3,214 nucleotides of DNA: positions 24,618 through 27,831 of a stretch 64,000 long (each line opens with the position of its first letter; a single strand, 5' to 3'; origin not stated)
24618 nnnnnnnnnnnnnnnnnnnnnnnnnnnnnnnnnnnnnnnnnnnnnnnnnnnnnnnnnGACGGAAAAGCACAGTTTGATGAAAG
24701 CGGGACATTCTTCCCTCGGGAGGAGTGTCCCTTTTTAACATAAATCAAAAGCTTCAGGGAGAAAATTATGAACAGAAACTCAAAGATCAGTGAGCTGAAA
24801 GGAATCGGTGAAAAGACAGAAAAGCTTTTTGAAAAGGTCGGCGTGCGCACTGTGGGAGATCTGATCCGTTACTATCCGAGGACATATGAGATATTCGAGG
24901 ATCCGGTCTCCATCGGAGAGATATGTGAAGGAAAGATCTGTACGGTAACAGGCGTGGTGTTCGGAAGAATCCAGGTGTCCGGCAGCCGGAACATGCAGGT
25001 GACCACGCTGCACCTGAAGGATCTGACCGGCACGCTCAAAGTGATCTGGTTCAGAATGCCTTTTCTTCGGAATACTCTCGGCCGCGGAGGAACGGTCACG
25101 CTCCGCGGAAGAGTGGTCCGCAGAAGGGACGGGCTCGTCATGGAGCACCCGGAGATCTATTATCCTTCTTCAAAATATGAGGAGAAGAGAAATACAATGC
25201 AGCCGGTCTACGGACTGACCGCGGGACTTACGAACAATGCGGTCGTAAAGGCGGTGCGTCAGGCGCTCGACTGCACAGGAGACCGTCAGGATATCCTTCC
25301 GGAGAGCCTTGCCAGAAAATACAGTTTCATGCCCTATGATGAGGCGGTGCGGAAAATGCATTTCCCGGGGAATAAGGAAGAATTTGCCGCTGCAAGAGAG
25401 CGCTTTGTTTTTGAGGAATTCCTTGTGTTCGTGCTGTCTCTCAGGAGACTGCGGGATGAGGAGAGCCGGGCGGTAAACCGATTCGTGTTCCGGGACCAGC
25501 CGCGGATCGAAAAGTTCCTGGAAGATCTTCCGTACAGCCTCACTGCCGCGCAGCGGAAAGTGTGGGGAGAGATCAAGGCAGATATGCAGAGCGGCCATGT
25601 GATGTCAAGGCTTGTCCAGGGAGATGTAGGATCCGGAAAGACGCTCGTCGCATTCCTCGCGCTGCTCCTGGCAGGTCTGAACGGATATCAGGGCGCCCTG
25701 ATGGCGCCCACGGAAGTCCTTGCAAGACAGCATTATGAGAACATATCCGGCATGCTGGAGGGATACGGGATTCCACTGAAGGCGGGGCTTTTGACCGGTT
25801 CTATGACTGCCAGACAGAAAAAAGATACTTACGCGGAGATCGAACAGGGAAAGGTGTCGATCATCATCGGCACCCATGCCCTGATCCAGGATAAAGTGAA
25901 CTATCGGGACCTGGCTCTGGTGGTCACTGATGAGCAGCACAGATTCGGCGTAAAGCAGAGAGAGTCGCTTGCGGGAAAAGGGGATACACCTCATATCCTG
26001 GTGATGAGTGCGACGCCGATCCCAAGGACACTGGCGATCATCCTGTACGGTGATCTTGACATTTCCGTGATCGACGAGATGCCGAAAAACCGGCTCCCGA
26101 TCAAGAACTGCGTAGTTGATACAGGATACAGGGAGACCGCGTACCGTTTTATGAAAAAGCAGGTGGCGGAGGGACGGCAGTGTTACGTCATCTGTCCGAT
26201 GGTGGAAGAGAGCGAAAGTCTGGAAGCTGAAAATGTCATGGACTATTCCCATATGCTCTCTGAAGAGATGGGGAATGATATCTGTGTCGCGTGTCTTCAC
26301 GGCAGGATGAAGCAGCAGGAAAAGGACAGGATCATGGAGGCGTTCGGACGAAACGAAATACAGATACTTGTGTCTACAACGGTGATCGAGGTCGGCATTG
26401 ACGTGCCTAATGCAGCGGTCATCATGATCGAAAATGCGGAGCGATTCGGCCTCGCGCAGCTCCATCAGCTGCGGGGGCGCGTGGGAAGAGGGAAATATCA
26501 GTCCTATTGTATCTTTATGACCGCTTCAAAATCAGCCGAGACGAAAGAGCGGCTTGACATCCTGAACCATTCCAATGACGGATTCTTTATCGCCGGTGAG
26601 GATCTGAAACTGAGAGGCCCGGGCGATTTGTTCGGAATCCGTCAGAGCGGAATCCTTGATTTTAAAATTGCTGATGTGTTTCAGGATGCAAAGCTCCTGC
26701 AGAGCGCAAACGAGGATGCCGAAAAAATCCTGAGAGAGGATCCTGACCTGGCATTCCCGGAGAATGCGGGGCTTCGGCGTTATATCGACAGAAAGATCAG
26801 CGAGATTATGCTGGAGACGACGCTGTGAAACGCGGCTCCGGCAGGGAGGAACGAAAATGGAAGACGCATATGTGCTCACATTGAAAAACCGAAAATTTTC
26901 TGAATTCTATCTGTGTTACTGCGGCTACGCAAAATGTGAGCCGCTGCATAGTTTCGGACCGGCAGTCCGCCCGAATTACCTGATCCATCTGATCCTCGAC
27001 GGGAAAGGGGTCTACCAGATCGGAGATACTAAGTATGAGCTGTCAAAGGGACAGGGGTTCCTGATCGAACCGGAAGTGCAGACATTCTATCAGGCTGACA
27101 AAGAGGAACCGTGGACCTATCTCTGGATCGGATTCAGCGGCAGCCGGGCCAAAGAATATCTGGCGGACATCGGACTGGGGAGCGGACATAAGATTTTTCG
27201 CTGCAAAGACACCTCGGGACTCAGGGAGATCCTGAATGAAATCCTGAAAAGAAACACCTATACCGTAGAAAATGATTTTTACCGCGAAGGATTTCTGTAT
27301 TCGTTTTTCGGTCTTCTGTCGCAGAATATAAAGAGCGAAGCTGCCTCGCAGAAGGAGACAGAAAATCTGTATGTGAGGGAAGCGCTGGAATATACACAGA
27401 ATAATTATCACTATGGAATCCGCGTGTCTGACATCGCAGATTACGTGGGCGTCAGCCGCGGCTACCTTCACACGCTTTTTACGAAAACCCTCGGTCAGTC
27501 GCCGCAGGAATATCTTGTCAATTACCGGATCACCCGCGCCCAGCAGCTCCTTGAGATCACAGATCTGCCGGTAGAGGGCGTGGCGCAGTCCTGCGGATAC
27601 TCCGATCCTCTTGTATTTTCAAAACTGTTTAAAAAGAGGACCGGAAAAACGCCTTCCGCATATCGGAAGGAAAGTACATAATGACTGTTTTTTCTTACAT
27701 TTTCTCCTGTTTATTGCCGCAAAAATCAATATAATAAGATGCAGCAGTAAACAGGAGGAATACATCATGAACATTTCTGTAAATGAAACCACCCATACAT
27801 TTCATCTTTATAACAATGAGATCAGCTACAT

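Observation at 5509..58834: Both Rnf and Ech ferredoxin-driven ion pumps in one genome segment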

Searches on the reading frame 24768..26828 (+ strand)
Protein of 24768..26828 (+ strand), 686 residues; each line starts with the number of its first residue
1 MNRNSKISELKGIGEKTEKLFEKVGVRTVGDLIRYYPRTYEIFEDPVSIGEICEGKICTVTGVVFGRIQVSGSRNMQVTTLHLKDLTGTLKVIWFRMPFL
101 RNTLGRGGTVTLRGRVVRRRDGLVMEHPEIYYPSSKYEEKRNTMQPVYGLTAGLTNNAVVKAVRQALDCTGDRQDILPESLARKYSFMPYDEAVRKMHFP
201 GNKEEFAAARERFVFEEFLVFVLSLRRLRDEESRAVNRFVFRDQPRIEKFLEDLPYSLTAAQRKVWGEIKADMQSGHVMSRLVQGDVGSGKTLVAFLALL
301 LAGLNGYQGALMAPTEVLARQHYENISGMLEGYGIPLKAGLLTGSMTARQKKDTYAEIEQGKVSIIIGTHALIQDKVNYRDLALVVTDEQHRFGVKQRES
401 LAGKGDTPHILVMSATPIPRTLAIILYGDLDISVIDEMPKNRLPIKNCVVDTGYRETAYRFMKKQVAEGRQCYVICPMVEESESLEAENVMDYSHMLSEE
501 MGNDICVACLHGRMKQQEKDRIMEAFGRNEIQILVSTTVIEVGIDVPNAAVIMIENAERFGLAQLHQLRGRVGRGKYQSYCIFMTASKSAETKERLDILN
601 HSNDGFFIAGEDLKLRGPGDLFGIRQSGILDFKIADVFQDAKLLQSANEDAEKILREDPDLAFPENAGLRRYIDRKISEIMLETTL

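Call 9: search_protein_families(library=pfam, proteins=[window:24768-26828:+], max_evalue=0.00001)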
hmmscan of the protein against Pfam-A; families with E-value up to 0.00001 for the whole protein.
window:24768-26828:+ (686 aa): 8 families
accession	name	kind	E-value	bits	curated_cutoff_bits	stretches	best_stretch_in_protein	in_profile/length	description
PF00270.35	DEAD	-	6.1e-25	88.3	26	1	260-422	2-164/167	DEAD/DEAH box helicase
PF00271.37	Helicase_C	-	2.8e-24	85.9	23.5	1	465-575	11-109/110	Helicase conserved C-terminal domain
PF19833.4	RecG_dom3_C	-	4.1e-19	68.8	26.8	1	603-673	2-73/87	ATP-dependent DNA helicase RecG, domain 3, C-terminal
PF17191.10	RecG_wedge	-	5.4e-19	68.8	23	1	10-168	5-160/162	RecG wedge domain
PF04851.21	ResIII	-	9.5e-08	32.6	22.5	1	258-417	4-162/164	Type III restriction enzyme, res subunit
PF01336.31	tRNA_anti-codon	-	3.4e-06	27.3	27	0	65-130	4-72/75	OB-fold nucleic acid binding domain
PF07517.20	SecA_DEAD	-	4.6e-06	26.5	24.6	1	259-356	67-166/290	SecA DEAD-like domain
PF22590.2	Cas3-like_C_2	-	5.9e-06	26.9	27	0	491-575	16-104/106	CRISPR-associated nuclease/helicase Cas3, C-terminal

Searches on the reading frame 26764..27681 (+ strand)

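Call 9: search_protein_families(library=pfam, proteins=[window:26764-27681:+], max_evalue=0.00001)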
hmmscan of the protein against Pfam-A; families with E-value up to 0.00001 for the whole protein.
window:26764-27681:+ (305 aa): 3 families
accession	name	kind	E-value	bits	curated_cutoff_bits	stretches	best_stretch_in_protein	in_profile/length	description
PF02311.25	AraC_binding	-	2.2e-27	95.8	21.1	1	53-180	5-133/135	AraC-like ligand binding domain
PF12833.13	HTH_18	-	8.6e-23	80.9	33.6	1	224-302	1-79/80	Helix-turn-helix domain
PF00165.29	HTH_AraC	-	4.5e-22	78.1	26.6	2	265-302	6-42/42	Bacterial regulatory helix-turn-helix proteins, AraC family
